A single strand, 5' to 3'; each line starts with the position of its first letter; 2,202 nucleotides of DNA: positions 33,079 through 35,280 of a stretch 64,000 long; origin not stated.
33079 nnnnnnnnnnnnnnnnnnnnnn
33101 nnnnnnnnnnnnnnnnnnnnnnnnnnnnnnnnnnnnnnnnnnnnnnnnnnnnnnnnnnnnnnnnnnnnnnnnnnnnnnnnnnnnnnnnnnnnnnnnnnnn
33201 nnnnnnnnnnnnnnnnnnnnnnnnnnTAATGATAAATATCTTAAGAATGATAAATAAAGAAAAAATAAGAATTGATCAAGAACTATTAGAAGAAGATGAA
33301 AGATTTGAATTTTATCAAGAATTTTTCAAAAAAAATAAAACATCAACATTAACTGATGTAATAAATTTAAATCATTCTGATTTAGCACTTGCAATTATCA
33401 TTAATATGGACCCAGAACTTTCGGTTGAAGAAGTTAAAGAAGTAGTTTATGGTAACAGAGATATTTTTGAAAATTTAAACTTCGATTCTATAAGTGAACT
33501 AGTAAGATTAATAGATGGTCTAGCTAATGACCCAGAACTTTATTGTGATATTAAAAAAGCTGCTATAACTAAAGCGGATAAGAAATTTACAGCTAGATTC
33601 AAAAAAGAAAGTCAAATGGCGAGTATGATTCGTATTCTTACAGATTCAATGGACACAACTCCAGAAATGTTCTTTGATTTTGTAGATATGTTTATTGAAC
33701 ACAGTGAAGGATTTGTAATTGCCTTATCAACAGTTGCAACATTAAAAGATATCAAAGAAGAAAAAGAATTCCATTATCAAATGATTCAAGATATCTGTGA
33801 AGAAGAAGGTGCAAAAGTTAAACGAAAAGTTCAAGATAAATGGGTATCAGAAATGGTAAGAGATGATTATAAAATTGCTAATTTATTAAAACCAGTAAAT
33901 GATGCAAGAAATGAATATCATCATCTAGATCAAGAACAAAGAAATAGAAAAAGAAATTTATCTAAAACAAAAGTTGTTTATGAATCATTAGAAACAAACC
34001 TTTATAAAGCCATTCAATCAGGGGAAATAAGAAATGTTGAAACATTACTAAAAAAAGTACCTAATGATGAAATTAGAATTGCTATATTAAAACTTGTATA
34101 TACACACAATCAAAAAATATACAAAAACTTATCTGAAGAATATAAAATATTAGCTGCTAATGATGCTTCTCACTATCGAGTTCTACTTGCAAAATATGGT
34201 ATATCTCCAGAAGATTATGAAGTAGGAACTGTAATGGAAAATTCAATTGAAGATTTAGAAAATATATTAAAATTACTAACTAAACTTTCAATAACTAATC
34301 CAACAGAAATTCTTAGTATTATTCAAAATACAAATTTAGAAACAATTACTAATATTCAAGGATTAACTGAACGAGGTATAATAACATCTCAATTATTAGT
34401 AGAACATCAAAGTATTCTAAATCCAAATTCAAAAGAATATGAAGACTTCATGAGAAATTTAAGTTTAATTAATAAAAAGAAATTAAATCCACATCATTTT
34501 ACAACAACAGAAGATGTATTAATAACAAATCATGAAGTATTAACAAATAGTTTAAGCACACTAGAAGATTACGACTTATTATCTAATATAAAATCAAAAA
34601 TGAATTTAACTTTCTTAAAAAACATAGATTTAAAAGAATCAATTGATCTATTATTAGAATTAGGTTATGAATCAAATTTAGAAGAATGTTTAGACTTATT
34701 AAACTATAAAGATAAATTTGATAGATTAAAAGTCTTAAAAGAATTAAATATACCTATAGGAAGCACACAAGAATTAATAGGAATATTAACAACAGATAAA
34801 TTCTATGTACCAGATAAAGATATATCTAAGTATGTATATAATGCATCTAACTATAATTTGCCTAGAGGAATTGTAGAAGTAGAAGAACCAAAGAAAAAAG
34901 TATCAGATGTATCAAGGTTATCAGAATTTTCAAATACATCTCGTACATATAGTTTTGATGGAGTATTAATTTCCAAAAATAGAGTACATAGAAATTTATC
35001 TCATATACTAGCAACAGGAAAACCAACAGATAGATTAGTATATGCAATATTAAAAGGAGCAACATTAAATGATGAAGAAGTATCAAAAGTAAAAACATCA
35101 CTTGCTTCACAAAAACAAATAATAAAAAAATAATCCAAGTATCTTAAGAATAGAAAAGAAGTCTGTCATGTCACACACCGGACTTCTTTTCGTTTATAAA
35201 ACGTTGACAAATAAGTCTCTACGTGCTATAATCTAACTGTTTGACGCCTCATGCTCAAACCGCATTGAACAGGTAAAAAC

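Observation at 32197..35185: Two-gene operon: a coiled-coil protein with a Gp49/HigB-like toxin domain, coupled to a 634-aa protein of no known family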

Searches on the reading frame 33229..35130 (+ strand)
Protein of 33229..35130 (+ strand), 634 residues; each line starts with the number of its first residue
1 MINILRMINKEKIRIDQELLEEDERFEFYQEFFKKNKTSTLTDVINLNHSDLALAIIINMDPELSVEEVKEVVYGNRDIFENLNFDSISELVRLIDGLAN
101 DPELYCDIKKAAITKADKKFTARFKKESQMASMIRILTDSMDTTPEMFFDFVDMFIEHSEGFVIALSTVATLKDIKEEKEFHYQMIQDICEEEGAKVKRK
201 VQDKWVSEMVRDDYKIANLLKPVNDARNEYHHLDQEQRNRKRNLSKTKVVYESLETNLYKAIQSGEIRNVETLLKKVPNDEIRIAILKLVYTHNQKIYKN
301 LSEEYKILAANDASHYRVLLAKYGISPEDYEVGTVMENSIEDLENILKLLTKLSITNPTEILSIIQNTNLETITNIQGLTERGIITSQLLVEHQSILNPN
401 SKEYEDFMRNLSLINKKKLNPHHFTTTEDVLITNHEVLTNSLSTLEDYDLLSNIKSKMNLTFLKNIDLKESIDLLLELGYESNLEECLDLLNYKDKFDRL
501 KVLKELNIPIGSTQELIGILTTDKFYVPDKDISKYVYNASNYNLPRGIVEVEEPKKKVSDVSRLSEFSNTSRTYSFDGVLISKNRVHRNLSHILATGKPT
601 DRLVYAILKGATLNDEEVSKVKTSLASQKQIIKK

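Call 3: search_protein_families(library=pfam, proteins=[window:33229-35130:+], max_evalue=1)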
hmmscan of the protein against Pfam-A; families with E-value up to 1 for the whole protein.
window:33229-35130:+ (634 aa): 5 families
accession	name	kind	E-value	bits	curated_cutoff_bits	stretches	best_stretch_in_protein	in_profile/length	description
PF08564.16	CDC37_C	-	0.0071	16.9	22.1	1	246-281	14-49/100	Cdc37 C terminal domain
PF20854.2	LED_rpt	-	0.021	15.1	59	1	432-504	21-131/176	LED repeat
PF08149.16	BING4CT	-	0.067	13.4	23.7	1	250-283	44-77/79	BING4CT (NUC141) domain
PF14278.11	TetR_C_8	-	0.098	13.2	26.1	1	110-157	55-102/103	Transcriptional regulator C-terminal region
PF10075.15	CSN8_PSD8_EIF3K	-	0.13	12.7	23.7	0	221-305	18-106/144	CSN8/PSMD8/EIF3K family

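Call 4: search_protein_families(library=ncbifam, proteins=[window:33229-35130:+], max_evalue=1)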
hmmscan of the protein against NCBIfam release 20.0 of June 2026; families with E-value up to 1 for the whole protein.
window:33229-35130:+ (634 aa): 1 family
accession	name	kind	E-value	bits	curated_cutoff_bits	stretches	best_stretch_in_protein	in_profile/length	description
TIGR00001.1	rpmI_bact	equivalog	0.15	12.4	51.2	1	229-259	28-58/63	50S ribosomal protein L35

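Call 5: search_protein_families(library=padloc, proteins=[window:33229-35130:+], max_evalue=1)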
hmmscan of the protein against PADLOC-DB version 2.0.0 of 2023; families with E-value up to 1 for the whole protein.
window:33229-35130:+ (634 aa): 0 families

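Call 6: search_protein_families(library=phrogs, proteins=[window:33229-35130:+], max_evalue=1)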
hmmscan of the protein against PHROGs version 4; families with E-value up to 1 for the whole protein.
window:33229-35130:+ (634 aa): 0 families

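Call 8: find_homologous_proteins(query=window:33229-35130:+)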
Query window:33229-35130:+ (634 aa): 45 proteins with E <= 0.001 among 8000 candidates.
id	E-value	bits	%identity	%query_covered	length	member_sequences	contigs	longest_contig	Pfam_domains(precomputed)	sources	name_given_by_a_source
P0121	0.0e+0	1352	100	100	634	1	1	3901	-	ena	-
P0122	0.0e+0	1323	97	100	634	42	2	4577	-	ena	-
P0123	0.0e+0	1183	85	100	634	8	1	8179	-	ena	-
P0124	0.0e+0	1055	75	100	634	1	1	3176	-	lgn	-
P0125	1.2e-278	944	98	71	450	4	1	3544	-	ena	-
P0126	2.8e-273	926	67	99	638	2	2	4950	-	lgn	-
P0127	4.4e-273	925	67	99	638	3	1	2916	-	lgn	-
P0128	6.9e-269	911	66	99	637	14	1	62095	-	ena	-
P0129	7.1e-267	905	66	99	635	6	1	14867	-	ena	-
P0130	5.3e-247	839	63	99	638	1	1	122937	-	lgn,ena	-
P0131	6.6e-243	826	62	99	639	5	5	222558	-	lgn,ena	-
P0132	9.6e-217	739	57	99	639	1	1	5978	-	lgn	-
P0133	9.2e-216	736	55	99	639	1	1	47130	-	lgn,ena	-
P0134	3.2e-214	731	55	99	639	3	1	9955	-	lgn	-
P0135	7.2e-210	716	73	71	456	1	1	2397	-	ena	-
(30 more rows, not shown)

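Call 16: search_solved_structures(query=A2, max_evalue=1, show_alignments=2)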
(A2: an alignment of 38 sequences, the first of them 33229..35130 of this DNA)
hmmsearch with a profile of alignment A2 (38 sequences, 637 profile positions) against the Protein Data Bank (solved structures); distinct sequences matched with E-value up to 1: 2.
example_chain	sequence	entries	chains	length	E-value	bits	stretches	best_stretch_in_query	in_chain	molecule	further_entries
7bqq_A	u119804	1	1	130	0.063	15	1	58-158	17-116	Gogy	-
9nvu_P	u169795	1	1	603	0.24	13.2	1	566-592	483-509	OrufIscB-REC-swap 49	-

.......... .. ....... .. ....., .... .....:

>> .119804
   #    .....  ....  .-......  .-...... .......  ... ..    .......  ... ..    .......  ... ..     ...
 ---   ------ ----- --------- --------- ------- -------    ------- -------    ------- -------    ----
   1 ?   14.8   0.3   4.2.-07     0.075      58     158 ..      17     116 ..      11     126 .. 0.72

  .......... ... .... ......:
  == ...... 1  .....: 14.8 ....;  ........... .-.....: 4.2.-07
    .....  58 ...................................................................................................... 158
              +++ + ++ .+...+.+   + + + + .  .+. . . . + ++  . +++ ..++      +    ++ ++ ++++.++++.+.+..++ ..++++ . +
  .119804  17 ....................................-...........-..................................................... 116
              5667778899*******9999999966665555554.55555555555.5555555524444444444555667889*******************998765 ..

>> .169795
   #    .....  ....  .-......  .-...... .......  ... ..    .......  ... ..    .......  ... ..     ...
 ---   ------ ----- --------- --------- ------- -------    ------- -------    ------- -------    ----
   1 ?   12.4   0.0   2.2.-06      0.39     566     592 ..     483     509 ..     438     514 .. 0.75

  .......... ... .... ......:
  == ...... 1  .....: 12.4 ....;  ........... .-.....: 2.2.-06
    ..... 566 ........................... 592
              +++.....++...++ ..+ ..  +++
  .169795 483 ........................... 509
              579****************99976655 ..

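Call 28: predict_structure(alignment_id=A2)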
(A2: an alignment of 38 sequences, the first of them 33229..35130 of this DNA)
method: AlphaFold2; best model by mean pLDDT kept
length: 634 residues; sequences in the alignment: 38
mean_pLDDT: 87.1   pTM: 0.51
mean pLDDT of the five models: 87.1, 86.5, 86.1, 85.6, 84.7
residues with pLDDT >= 90: 257; 70-90: 351; 50-70: 22; < 50: 4
segments of 3 or more residues with pLDDT < 50: none
pLDDT, mean of each block of 10 residues (from residue 1): 89 90 89 89 89 94 91 91 85 87 88 79 79 86 89 91 91 90 87 82 85 86 93 91 90 88 84 86 89 87 65 70 80 71 88 86 87 91 87 89 94 92 89 94 94 90 90 94 93 92 88 90 87 87 88 81 88 92 93 86 92 91 76 46
secondary structure, 60 per line:
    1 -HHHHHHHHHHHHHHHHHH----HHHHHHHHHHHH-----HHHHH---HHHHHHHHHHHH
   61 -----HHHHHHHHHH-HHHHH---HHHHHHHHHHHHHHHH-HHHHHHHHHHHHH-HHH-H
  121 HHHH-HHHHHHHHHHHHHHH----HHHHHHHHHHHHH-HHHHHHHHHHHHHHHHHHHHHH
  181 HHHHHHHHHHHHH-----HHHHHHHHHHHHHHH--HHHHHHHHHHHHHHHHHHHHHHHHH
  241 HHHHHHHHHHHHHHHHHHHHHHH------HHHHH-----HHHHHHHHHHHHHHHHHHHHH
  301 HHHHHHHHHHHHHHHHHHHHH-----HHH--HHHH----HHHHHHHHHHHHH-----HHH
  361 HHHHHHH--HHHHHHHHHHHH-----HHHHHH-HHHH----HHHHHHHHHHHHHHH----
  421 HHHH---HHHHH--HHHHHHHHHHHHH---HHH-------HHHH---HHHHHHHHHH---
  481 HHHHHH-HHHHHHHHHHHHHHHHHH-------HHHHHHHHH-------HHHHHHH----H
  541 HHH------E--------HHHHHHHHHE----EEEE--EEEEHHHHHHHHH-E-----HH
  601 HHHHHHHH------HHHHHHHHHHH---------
elements in order: H2-19 H24-35 H41-45 H49-60 H66-75 H77-81 H85-100 H102-114 H120-124 H126-140 H145-157 H159-193 H199-213 H216-263 H270-274 H280-321 H332-335 H340-352 H358-367 H370-381 H387-392 H394-397 H402-416 H421-424 H428-432 H435-447 H461-464 H468-477 H481-486 H488-505 H513-521 H529-535 H540-543 H559-567 E573-576 E579-582 H583-591 H599-608 H615-625
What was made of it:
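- On Canonical type II HigBA toxin-antitoxin: Gene 2 is 634 aa with no HTH or other Pfam/NCBIfam match (calls 3, 4, 28).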

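Call 30: search_protein_representatives(alignment_id=A2)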
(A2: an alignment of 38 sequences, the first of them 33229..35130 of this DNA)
Query: 38 sequences, 637 profile positions. Proteins with E-value up to 0.001 (for the whole library): 630; up to 1e-10: 484; up to 1e-30: 297. The best 150 are listed.
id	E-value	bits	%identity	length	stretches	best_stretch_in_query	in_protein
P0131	3.3e-270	914.6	-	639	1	1-637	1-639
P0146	1.0e-255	866.8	-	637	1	1-637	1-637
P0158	6.6e-240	814.5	-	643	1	1-637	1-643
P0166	6.4e-234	794.7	-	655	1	1-633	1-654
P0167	7.3e-221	751.6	-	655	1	1-636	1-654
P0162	1.6e-219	747.2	-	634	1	1-636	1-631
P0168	2.6e-206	703.6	-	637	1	1-637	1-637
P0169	4.9e-203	692.7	-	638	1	1-636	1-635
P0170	1.1e-194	665.1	-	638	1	1-629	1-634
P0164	8.2e-188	642.4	-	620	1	1-629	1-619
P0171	9.6e-182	622.4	-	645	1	4-636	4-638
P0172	2.6e-175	601.1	-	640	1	2-634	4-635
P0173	1.5e-170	585.4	-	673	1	1-636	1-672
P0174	3.4e-170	584.2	-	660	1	1-634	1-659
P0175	4.8e-167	573.8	-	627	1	1-634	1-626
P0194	1.3e-128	446.8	-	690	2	86-627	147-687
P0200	4.7e-119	415.3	-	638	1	1-626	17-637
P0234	8.7e-95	335.1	-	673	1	2-624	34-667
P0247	9.1e-93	328.4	-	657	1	24-629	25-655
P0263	3.3e-88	313.4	-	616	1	3-595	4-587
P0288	1.5e-82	294.7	-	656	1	6-627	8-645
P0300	6.3e-79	282.7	-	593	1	1-626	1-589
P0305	7.5e-78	279.1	-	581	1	5-626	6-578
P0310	2.8e-76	274.0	-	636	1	18-625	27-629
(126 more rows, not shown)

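Call 32: find_related_loci(query=A2, collection=genome_contigs, flank=6000)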
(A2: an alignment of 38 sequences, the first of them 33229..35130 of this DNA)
Query A2 (634 aa) in genome_contigs; peptide patterns used: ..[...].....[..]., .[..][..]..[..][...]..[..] (x = any residue, [..] = any of these).
44 stretches matched a pattern; 10 encode a relative of the query (tblastn E <= 1e-3); 9 distinct loci.
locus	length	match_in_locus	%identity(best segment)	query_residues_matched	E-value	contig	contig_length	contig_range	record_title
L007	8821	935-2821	66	1-629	0e+0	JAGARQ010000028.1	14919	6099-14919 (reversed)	MAG: Bacilli bacterium isolate RGIG8711 Water_deer_Colon-3__c159028, whole genome shotgun sequence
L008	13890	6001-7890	54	1-630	0e+0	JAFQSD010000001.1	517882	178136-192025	MAG: Bacilli bacterium isolate RGIG2101 Goat_Colon-3__c54032, whole genome shotgun sequence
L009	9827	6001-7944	40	1-629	1e-147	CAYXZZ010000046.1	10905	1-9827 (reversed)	MAG TPA_asm: uncultured Mycoplasma sp. isolate SRP315200_co2_747 genome assembly, contig: NODE_8329_length_10905_cov_12.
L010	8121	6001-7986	37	4-634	5e-130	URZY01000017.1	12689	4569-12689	uncultured Tenericutes bacterium isolate UMGS1513 genome assembly, contig: NODE_1222_length_12689_cov_63.095932, whole g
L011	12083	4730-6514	34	28-634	4e-102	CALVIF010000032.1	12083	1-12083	MAG: uncultured Bacilli bacterium isolate BRZ_QH__bin19 genome assembly, contig: BRZ_QH__NODE_7175_length_12083_cov_4.53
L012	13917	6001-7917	33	22-634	3e-99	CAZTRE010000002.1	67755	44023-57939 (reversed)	MAG TPA_asm: uncultured Mycoplasma sp. isolate SRP287540_co1_217 genome assembly, contig: NODE_321_length_67755_cov_27.3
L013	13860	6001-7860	33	1-631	4e-88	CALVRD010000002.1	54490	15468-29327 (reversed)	MAG: uncultured Bacilli bacterium isolate BRZ_P__bin85 genome assembly, contig: BRZ_P__NODE_767_length_54490_cov_6.09008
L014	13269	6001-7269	28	194-617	2e-34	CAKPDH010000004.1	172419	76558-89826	MAG: uncultured Bacilli bacterium isolate REFINED_METABAT215_TOP10_CONTIGS_1500_ASSEMBLY_K77_MERGED__Hadza_MoBio_C-REDO_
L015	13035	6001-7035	29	221-587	9e-34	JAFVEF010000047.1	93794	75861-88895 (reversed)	MAG: Bacilli bacterium isolate RGIG5090 Roe_deer_Rumen.Co__c1142120, whole genome shotgun sequence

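Call 43: search_protein_families(library=pfam, proteins=[P0194, P0234, P0247, P0288, P0300, P0310, P0173, P0200, P0305, P0263], max_evalue=0.01)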
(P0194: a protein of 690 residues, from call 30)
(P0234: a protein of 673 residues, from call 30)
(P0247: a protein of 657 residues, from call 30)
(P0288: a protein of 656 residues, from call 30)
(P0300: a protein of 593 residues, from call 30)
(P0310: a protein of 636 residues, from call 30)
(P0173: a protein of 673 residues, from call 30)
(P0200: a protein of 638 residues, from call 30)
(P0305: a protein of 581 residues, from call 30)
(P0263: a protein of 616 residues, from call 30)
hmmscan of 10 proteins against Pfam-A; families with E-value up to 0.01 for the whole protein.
P0194 (690 aa): 0 families

P0234 (673 aa): 0 families

P0247 (657 aa): 0 families

P0288 (656 aa): 0 families

P0300 (593 aa): 0 families

P0310 (636 aa): 0 families

P0173 (673 aa): 0 families

P0200 (638 aa): 0 families

P0305 (581 aa): 1 family
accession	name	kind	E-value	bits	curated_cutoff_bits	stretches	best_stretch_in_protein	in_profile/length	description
PF18918.5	DUF5669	-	0.005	16.7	25.9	0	311-355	7-51/76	Family of unknown function (DUF5669)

P0263 (616 aa): 0 families

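Call 55: fold_search(model_id=the predicted structure, library=pdb)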
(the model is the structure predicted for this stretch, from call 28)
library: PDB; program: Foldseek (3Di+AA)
matches with E <= 10: 33; with E <= 0.001: 0
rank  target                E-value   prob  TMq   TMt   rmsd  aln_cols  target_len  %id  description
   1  8v2d_J                3.6e-01  0.33  0.14  0.22  16.2       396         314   13  Computational Designed Nanocage O43_129 (released 2024-03-13)
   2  6jw2_A                4.1e-01  0.20  0.15  0.18  34.1       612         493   11  Universal RVD R* accommodates 5hmC via water-mediated interactions (released 2020-04-22)
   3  3m66                  4.4e-01  0.85  0.19  0.36   8.3       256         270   14  Crystal structure of human Mitochondrial Transcription Termination Factor 3 (released 2010-05-05)
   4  6jw0_A                7.8e-01  0.16  0.15  0.17  34.8       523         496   11  Universal RVD R* accommodates cytosine via water-mediated interactions (released 2020-04-22)
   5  6jw5_A                1.0e+00  0.38  0.17  0.20  15.6       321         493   12  RVD Q* recognizes 5hmC through water-mediated H bonds (released 2020-04-22)
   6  8s6p                  1.2e+00  0.18  0.11  0.24  15.6       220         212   17  Crystal structure of a computationally designed protein bound to a Ru-containing cofactor (released 2025-05-28)
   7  9gvf                  2.0e+00  0.13  0.11  0.23  15.8       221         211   16  Crystal structure of a computationally designed protein (released 2025-10-08)
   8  5cwf_A                2.5e+00  0.06  0.07  0.16  16.3       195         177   12  Crystal structure of de novo designed helical repeat protein DHR8 (released 2015-12-16)
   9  2y1m_C                2.6e+00  0.04  0.06  0.09  16.8       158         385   15  Structure of native c-Cbl (released 2012-01-18)
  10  4e99                  2.7e+00  0.02  0.08  0.09  34.8       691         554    9  Human Serum Albumin Complex with Perfluorooctane Sulfonate Potassium (released 2012-06-06)
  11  7uw5_A                2.9e+00  0.01  0.07  0.07  31.6       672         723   12  EcMscK G924S mutant in a closed conformation (released 2022-11-23)
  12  4fp9_B                3.2e+00  0.15  0.14  0.30  17.2       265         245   14  Human MTERF4-NSUN4 protein complex (released 2012-09-12)
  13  8c3w                  3.2e+00  0.09  0.11  0.23  16.7       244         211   15  Crystal structure of a computationally designed heme binding protein, dnHEM1 (released 2023-07-05)
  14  7ux1_A                3.2e+00  0.03  0.10  0.09  33.2       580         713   11  EcMscK in an Open Conformation (released 2022-11-23)
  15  8iyj_U0               3.6e+00  0.05  0.10  0.16  30.5       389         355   12  Cryo-EM structure of the 48-nm repeat doublet microtubule from mouse sperm (released 2023-07-05)
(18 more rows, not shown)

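Call 61: find_related_loci(query=A2, collection=viral_contigs, flank=8000)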
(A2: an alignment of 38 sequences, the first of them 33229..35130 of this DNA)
Query A2 (634 aa) in viral_contigs; peptide patterns used: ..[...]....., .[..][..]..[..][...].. (x = any residue, [..] = any of these).
84 stretches matched a pattern, but none encodes a relative of the query by tblastn (E <= 1e-3).

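Call 63: find_related_loci(query=A2, collection=metagenome_contigs, flank=7000)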
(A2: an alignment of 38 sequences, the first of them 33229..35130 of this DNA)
Query A2 (634 aa) in metagenome_contigs; peptide patterns used: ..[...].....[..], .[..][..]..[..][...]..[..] (x = any residue, [..] = any of these).
212 stretches matched a pattern; 6 encode a relative of the query (tblastn E <= 1e-3); 6 distinct loci.
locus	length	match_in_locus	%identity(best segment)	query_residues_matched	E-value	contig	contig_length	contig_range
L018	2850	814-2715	97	1-634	0e+0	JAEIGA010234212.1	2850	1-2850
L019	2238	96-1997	85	1-634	0e+0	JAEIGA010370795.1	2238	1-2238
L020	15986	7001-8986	37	4-634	9e-131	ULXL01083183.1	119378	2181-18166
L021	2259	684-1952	28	194-617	2e-35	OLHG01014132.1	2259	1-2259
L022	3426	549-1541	31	286-625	9e-33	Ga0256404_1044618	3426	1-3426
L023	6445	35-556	32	401-588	1e-15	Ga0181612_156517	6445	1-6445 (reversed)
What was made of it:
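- Tried and rejected: The metagenome scan added few loci (call 63).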

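Call 75: list_cluster_members(proteins=[P0300, P0305, P0310, P0263, P0234, P0194, P0247, P0288, P0173, P0200])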
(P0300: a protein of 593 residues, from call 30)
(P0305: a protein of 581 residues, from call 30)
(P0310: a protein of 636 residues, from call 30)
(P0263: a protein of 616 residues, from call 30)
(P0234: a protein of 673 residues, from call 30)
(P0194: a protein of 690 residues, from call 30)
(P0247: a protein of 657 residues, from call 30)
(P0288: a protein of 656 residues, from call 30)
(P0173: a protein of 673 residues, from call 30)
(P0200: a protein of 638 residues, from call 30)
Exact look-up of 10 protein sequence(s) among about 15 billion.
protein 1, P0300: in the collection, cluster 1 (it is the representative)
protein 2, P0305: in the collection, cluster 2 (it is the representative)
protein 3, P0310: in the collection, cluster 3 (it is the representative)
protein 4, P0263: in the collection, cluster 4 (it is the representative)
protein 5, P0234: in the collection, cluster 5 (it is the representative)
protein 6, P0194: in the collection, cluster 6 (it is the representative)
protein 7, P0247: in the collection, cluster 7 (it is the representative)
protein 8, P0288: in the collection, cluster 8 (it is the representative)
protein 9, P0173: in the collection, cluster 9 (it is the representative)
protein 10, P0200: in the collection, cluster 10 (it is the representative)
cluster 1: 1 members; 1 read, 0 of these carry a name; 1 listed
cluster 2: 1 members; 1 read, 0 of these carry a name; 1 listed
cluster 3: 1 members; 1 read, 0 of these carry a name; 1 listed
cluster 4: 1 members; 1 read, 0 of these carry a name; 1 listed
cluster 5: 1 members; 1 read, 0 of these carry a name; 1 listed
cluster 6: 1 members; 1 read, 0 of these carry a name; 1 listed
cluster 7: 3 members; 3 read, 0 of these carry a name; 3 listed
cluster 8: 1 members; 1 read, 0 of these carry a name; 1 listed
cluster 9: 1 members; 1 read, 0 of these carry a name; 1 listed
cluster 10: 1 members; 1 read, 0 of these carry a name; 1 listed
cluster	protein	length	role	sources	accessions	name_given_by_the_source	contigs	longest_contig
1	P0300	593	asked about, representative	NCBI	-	-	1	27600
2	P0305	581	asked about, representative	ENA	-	-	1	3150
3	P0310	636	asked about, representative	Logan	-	-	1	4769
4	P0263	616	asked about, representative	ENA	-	-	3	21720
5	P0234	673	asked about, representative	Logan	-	-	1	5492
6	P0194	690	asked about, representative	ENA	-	-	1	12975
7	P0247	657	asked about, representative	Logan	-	-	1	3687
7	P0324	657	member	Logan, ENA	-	-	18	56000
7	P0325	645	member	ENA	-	-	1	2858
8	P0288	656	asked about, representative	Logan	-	-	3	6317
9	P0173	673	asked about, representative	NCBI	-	-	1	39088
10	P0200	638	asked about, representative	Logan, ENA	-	-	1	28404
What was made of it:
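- Tried and rejected: Pfam on 10 distant gene 2 relatives found nothing (call 43), and a cluster look-up found no names (call 75).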

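Call 85: search_dna_similar(query=window:33229-35130:+, collection=phages, mode=protein, max_evalue=0.01, max_rows=10)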
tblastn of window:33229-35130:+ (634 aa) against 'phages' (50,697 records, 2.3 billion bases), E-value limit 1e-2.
No match.

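Call 87: search_dna_similar(query=window:33229-35130:+, collection=plasmids, mode=protein, max_evalue=0.01, max_rows=10)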
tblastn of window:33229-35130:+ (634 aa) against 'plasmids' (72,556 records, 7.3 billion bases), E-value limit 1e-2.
No match.

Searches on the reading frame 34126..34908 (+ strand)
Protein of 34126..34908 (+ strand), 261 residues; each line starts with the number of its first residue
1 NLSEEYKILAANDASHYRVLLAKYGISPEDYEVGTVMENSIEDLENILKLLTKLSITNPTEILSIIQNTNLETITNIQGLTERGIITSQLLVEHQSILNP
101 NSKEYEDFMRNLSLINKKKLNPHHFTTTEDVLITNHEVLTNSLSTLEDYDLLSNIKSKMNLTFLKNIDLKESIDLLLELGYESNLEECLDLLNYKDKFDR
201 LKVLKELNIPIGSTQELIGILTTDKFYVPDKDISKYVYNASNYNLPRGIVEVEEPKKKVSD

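Call 80: search_protein_families(library=pfam, proteins=[window:34126-34908:+], max_evalue=10)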
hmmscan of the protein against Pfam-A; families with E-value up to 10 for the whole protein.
seq(261 aa): 1 family
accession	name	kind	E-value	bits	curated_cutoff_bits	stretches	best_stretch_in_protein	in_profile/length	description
PF20854.2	LED_rpt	-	0.0065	16.7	59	1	131-206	19-132/176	LED repeat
